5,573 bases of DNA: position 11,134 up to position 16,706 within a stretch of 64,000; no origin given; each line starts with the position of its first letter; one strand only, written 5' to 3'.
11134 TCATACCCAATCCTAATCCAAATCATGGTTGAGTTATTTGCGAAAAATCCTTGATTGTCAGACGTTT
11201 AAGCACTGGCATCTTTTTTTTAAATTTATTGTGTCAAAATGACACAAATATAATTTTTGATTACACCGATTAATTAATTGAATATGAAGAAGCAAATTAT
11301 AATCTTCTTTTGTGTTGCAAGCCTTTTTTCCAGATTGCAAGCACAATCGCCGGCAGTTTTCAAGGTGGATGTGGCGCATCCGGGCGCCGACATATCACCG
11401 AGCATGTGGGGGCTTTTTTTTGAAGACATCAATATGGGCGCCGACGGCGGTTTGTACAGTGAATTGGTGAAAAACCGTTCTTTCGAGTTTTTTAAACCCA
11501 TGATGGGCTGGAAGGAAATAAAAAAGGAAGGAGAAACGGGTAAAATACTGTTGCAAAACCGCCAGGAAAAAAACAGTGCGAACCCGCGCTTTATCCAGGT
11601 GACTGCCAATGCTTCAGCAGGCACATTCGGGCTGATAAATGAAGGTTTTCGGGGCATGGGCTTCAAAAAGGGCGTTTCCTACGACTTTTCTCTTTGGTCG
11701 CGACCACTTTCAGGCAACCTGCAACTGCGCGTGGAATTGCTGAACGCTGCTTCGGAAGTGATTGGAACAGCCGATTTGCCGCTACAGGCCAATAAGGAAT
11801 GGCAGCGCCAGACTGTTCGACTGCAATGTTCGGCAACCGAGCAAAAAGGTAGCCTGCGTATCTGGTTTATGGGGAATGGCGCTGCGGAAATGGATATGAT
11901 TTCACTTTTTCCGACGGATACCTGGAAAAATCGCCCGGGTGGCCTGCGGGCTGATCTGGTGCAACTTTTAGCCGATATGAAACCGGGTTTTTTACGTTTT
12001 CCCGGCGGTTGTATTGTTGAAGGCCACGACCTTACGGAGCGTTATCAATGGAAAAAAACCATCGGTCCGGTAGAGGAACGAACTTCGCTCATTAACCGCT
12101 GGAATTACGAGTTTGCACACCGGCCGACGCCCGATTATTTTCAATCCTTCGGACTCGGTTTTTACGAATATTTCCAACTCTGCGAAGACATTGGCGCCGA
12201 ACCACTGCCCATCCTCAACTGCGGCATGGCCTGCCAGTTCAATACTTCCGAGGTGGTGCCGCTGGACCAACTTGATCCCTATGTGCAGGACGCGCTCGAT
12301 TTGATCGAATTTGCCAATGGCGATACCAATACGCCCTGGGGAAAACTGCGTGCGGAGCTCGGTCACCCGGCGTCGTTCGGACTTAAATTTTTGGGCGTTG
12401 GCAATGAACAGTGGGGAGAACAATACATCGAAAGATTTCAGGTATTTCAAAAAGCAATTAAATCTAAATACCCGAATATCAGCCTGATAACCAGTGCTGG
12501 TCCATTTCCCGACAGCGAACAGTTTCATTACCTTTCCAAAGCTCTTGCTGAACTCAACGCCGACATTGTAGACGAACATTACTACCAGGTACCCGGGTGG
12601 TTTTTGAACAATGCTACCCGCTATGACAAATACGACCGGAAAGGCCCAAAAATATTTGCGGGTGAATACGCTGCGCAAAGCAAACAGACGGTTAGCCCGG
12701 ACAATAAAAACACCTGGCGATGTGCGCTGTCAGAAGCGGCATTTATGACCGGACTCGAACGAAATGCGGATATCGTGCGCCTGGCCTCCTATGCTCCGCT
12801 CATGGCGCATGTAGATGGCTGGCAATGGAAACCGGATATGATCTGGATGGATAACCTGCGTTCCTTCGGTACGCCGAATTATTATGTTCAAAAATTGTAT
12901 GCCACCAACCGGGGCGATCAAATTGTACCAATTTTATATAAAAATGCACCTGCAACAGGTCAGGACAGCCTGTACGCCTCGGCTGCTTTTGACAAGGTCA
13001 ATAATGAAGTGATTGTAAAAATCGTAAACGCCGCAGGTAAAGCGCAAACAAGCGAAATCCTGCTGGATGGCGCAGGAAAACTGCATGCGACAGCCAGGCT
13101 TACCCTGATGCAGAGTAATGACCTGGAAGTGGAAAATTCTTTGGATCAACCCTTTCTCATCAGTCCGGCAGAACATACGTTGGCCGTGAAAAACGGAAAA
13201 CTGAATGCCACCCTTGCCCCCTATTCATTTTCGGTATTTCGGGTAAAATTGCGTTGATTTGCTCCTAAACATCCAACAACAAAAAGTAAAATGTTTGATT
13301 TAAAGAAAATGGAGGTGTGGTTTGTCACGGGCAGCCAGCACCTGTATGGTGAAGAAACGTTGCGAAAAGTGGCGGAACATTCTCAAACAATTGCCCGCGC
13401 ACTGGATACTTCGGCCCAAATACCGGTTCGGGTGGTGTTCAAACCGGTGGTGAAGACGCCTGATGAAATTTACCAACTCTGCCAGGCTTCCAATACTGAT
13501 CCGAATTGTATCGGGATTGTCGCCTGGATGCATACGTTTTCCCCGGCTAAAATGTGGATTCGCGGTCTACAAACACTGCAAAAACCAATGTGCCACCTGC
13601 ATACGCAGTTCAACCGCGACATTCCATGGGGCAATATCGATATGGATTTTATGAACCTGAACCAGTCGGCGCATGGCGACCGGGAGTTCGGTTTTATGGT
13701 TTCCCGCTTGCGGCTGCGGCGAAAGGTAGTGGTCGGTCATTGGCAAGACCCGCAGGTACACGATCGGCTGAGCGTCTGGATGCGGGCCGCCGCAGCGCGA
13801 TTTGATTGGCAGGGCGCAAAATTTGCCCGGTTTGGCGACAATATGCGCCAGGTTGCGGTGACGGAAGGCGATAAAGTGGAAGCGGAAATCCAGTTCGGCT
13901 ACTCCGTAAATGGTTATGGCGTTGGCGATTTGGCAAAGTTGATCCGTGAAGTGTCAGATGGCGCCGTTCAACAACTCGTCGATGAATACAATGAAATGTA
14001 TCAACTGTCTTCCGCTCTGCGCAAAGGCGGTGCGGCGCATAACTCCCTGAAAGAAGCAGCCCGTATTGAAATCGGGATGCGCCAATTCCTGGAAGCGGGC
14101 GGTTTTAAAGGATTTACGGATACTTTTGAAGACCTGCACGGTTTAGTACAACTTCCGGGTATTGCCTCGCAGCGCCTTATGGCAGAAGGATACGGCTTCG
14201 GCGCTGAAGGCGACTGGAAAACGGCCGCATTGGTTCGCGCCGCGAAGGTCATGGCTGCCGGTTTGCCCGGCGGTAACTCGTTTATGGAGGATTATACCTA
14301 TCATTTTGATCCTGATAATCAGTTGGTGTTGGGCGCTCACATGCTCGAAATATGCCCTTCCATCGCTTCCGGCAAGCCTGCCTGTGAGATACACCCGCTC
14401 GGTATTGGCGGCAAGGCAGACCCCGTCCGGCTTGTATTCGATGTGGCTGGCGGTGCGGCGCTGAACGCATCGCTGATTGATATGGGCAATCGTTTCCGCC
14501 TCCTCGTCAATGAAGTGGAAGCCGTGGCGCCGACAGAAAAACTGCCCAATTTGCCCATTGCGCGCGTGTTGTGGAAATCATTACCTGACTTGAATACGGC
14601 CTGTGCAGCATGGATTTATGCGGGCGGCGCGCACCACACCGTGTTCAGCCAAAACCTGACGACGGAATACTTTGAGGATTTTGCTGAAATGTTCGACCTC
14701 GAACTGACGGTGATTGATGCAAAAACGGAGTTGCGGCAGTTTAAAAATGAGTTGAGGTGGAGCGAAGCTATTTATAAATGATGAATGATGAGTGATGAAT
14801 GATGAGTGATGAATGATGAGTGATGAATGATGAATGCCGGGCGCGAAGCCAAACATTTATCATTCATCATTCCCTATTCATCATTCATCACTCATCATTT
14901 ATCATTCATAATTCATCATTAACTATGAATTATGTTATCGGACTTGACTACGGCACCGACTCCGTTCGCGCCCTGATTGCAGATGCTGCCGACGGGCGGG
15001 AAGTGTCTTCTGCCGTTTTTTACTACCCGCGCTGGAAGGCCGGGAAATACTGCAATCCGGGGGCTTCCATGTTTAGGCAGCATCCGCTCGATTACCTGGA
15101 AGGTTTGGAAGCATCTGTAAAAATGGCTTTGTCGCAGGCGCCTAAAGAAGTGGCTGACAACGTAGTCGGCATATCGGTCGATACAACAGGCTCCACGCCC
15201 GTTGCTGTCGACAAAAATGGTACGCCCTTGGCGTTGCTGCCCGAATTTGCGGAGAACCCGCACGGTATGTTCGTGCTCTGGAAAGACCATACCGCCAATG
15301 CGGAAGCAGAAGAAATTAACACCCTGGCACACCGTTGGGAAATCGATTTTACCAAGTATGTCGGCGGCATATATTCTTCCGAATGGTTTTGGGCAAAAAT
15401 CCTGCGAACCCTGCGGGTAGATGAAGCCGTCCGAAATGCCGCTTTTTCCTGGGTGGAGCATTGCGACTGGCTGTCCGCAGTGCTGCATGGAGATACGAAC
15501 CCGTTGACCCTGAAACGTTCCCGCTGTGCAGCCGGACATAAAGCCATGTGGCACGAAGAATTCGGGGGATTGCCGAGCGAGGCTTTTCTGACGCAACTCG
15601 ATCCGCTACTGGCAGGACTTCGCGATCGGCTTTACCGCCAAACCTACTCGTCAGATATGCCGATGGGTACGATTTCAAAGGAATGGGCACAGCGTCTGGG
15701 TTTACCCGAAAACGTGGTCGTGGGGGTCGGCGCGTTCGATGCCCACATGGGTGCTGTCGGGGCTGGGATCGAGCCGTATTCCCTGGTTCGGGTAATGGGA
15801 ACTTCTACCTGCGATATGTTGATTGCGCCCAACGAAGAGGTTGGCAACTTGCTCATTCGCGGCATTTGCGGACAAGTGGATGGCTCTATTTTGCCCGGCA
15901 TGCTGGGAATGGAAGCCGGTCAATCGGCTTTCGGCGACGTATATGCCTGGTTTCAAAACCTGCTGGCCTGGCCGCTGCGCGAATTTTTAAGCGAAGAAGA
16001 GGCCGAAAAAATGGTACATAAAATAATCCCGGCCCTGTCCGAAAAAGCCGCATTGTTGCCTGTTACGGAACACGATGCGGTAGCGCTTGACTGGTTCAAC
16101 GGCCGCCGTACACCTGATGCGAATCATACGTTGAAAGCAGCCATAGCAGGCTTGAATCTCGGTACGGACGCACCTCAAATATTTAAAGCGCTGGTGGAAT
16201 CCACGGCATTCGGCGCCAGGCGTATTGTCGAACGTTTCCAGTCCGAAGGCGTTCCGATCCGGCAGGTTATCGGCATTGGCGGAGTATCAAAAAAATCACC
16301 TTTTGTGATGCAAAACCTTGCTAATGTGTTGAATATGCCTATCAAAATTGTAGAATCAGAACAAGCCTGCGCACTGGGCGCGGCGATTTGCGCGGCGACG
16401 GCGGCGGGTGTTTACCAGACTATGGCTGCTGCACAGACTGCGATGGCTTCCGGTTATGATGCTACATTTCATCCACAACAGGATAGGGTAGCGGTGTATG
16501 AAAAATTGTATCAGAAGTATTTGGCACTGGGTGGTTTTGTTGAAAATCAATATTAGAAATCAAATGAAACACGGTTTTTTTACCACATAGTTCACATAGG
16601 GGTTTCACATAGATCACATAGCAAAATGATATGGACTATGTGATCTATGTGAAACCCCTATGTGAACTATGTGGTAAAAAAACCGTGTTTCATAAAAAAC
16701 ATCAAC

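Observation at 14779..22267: Six consecutive gene junctions of the arabinose cluster (araA through galM) are each filled by a different long hairpin built from tandem 6-8 nt words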

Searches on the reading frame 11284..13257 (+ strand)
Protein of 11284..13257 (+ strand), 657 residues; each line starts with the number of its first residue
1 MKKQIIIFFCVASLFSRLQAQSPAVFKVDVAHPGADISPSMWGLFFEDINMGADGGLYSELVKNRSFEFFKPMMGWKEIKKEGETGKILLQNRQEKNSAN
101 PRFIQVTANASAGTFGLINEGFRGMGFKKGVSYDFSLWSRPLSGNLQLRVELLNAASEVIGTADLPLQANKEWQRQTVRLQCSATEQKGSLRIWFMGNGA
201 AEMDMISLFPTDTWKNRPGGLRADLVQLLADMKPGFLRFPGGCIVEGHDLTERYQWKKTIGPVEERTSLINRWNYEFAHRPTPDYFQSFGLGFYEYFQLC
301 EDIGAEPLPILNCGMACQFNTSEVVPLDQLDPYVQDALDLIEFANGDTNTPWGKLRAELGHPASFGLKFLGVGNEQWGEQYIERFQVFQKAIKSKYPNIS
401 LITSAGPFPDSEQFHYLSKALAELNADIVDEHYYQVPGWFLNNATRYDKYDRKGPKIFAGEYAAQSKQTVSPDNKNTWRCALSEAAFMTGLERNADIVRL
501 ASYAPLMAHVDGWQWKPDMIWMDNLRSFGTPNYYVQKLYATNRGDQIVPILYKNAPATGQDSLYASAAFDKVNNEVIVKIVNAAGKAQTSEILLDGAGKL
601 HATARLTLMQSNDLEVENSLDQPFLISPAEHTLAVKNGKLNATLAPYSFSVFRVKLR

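Call 35: search_protein_families(library=ncbifam, proteins=[window:11284-13257:+], max_evalue=0.00001)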
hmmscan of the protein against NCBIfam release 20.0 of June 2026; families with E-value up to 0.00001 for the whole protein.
window:11284-13257:+ (657 aa): 1 family
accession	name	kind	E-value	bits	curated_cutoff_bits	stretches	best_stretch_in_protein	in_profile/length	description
NF051901.1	ArabsyFurArfAAgro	equivalog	2.8e-19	69.4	625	2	219-381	47-178/502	arabinosylfuranosidase ArfA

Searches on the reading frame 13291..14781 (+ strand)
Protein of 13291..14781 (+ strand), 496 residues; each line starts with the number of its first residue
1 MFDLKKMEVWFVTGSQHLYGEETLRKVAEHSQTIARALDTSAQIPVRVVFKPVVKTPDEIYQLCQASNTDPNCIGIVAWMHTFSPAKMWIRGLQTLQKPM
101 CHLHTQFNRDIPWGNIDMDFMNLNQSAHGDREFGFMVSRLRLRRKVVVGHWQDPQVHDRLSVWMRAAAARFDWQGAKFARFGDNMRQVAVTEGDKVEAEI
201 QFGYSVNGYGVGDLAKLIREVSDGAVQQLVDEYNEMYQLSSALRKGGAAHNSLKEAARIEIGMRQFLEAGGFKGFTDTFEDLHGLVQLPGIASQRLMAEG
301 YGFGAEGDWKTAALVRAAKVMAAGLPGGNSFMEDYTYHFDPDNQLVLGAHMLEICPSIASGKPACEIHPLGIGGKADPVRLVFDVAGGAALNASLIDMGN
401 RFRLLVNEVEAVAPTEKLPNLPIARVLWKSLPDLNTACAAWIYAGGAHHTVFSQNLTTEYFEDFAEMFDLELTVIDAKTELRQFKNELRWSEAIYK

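Call 35: search_protein_families(library=ncbifam, proteins=[window:13291-14781:+], max_evalue=0.00001)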
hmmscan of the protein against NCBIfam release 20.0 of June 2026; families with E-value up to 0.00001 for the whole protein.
window:13291-14781:+ (496 aa): 1 family
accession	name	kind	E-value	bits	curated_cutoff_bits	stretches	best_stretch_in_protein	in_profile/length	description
NF002795.0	PRK02929.1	equivalog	5.4e-252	836.8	622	1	3-496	3-496/499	L-arabinose isomerase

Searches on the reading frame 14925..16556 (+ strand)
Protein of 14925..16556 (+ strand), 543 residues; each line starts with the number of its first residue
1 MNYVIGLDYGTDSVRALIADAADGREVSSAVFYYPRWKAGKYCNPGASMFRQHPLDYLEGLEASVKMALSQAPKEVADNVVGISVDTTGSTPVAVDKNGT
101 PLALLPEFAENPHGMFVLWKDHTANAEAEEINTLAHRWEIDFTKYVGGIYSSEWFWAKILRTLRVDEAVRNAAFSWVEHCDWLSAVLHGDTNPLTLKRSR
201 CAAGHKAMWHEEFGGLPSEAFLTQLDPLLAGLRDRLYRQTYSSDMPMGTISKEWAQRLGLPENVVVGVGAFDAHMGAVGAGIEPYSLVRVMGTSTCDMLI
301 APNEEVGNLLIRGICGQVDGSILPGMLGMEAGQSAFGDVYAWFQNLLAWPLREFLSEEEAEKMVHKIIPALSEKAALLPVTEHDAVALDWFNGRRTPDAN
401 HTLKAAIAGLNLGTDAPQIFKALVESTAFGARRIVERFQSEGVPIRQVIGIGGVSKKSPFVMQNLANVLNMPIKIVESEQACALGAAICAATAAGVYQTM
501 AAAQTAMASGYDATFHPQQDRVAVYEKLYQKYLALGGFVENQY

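Call 16: find_related_loci(query=window:14925-16553:+, collection=genome_contigs, flank=10000)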
Query window:14925-16553:+ (543 aa) in genome_contigs; peptide patterns used: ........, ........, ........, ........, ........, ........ (x = any residue, [..] = any of these).
600 stretches matched a pattern (row limit reached: there are more); 594 encode a relative of the query (tblastn E <= 1e-3); the best 80 are kept; 80 distinct loci.
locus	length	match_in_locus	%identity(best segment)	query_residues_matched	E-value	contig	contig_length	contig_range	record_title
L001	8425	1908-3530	92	1-541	0e+0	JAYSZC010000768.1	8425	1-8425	MAG: Lewinellaceae bacterium isolate GFS_13524 GFS_13524_767, whole genome shotgun sequence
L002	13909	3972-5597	76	1-542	0e+0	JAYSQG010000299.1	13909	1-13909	MAG: Saprospiraceae bacterium isolate GFS_11699 GFS_11699_298, whole genome shotgun sequence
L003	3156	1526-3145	70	3-542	0e+0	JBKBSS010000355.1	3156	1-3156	MAG: Emticicia sp. isolate 21I_055.bin.26 NODE_357_length_3156_cov_5.592400, whole genome shotgun sequence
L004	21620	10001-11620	70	3-542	0e+0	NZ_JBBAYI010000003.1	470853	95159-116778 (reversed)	Emticicia sp. 17c Scaffold3_1, whole genome shotgun sequence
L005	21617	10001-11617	71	2-540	0e+0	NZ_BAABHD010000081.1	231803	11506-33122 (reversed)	Nibrella saemangeumensis strain JCM 17927 sequence81, whole genome shotgun sequence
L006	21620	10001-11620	71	3-542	0e+0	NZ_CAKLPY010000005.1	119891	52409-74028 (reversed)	Emticicia aquatica strain CECT 8858, type strain isolate HMF2925, whole genome shotgun sequence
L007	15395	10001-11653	65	4-543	0e+0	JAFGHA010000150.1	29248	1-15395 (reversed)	MAG: Chitinispirillaceae bacterium isolate Zod_Metabat.1421 k87_7226466, whole genome shotgun sequence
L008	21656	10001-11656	65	2-543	0e+0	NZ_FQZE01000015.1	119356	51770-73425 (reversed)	Tangfeifania diversioriginum strain DSM 27063, whole genome shotgun sequence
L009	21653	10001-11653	64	2-541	0e+0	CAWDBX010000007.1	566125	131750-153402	MAG: uncultured Bacteroidales bacterium isolate MFD02979.bin.2.38 genome assembly, contig: contig_36116, whole genome sh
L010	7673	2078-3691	65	2-535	0e+0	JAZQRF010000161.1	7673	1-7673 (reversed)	MAG: Pelobium sp. isolate T1900045231_TH20190001.MAGScoT_cleanbin_000017 SGB_5413_k141_807719, whole genome shotgun sequ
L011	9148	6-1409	77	75-542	0e+0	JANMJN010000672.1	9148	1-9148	MAG: Saprospiraceae bacterium isolate OTE_64_metabat_393 OTE_64_k141_83766, whole genome shotgun sequence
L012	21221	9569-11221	64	2-541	0e+0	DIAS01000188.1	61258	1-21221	MAG TPA_asm: Bacteroidales bacterium UBA5072 UBA5072_contig_8958, whole genome shotgun sequence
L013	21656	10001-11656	65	2-543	0e+0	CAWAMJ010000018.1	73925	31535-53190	MAG: uncultured Prolixibacteraceae bacterium isolate MFD01721.bin.1.283 genome assembly, contig: contig_66405, whole gen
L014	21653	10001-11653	64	2-542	0e+0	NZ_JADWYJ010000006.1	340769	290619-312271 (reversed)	Maribellus sp. CM-23 NODE_6_length_340769_cov_45.255228, whole genome shotgun sequence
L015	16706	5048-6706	65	1-542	0e+0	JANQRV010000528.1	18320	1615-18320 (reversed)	MAG: Saprospiraceae bacterium isolate IP29b_bin.78 k99_215125, whole genome shotgun sequence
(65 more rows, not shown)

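Call 33: find_encoding_contigs(protein=window:14925-16556:+, flank=10000, max_places=10)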
Protein window:14925-16556:+ (543 aa): no gene with exactly this product is on record in the collection.

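Call 35: search_protein_families(library=ncbifam, proteins=[window:14925-16556:+], max_evalue=0.00001)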
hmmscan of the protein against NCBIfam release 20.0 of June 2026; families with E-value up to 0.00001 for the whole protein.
window:14925-16556:+ (543 aa): 9 families
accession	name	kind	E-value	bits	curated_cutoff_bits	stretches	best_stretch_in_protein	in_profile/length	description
NF003154.0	PRK04123.1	equivalog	1e-225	750.7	428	1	1-536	3-534/554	ribulokinase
TIGR01234.1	L-ribulokinase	equivalog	8.2e-193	642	583.25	1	3-540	2-531/536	ribulokinase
TIGR01315.1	5C_CHO_kinase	subfamily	1.2e-47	162.8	408.7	1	4-535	2-533/541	FGGY family pentulose kinase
TIGR01312.1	XylB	equivalog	9.9e-40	136.5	380.25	1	5-534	1-478/481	xylulokinase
NF008187.0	PRK10939.1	equivalog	1.1e-24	87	528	1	230-533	202-497/521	autoinducer-2 kinase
TIGR01311.1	glycerol_kin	equivalog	8.7e-21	73.8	590.35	1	382-530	338-484/496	glycerol kinase GlpK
NF000756.0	PRK00047.1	subfamily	1.1e-15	57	498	1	387-523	345-479/502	glycerol kinase GlpK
TIGR02628.1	fuculo_kin_coli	equivalog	9.3e-14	51.2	470.9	1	231-511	198-459/465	L-fuculokinase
TIGR01314.1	gntK_FGGY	equivalog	5.2e-10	38.5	648.55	1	390-543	346-497/505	gluconokinase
